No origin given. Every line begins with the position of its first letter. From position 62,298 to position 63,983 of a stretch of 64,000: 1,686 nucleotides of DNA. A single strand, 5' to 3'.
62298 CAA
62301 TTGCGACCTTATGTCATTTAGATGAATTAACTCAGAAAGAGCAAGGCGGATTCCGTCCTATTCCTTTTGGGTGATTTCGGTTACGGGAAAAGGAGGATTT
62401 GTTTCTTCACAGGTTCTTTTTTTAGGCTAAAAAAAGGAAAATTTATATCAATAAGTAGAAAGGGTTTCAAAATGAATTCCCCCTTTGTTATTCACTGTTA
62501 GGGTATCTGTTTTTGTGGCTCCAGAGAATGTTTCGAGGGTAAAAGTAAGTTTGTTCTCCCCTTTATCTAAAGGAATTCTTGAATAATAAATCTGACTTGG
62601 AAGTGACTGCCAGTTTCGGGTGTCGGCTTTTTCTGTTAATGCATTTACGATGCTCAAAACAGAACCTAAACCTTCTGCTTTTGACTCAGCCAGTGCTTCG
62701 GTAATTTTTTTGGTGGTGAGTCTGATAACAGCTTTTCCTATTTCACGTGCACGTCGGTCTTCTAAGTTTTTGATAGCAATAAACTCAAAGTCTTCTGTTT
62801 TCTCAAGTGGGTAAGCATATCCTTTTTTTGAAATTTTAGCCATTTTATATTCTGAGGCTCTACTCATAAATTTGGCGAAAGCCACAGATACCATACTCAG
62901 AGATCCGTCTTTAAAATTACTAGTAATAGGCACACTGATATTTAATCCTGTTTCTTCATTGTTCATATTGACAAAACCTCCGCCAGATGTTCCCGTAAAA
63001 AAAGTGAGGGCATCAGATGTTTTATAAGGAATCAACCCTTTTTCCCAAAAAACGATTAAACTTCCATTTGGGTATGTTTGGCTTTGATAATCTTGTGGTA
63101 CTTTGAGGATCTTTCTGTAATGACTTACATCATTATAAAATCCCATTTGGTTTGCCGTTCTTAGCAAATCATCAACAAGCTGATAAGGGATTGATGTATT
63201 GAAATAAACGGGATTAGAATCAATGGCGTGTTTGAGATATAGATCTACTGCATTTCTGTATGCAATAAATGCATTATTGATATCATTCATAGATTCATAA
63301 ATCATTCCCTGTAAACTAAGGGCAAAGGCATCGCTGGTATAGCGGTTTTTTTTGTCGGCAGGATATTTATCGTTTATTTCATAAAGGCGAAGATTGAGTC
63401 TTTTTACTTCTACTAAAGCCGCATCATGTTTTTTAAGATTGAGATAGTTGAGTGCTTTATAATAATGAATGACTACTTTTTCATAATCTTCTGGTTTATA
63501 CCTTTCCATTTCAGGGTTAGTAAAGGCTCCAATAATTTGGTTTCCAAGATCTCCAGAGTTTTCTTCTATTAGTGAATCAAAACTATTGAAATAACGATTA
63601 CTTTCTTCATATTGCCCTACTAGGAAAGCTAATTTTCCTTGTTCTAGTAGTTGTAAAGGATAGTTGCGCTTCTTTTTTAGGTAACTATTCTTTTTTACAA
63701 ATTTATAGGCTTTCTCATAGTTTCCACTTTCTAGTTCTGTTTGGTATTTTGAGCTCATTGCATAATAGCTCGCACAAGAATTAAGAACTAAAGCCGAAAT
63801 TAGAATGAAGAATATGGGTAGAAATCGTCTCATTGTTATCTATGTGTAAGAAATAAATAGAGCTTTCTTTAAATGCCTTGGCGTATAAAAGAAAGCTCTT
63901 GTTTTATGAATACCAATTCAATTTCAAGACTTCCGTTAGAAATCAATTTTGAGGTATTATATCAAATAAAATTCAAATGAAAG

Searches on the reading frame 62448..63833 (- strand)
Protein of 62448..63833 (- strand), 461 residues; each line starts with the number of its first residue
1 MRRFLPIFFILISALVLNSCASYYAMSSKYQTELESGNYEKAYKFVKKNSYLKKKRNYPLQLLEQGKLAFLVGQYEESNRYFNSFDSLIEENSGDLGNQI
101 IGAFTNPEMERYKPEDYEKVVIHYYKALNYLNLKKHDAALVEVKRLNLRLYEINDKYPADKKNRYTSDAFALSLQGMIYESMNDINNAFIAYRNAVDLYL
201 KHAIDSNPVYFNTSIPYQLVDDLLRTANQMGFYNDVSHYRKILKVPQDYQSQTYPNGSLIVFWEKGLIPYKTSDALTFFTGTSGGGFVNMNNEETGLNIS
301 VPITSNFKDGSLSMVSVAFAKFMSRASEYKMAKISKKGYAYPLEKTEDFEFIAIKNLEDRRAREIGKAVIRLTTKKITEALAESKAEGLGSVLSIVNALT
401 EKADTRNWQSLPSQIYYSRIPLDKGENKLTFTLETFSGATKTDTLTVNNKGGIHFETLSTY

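Call 86: search_protein_families(library=pfam, proteins=[window:62448-63833:-], max_evalue=0.0001)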
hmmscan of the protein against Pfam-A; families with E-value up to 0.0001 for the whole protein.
window:62448-63833:- (461 aa): 1 family
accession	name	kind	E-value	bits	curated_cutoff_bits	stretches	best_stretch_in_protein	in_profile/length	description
PF07719.23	TPR_2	-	4.6e-05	23.7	27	0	169-199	1-31/34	Tetratricopeptide repeat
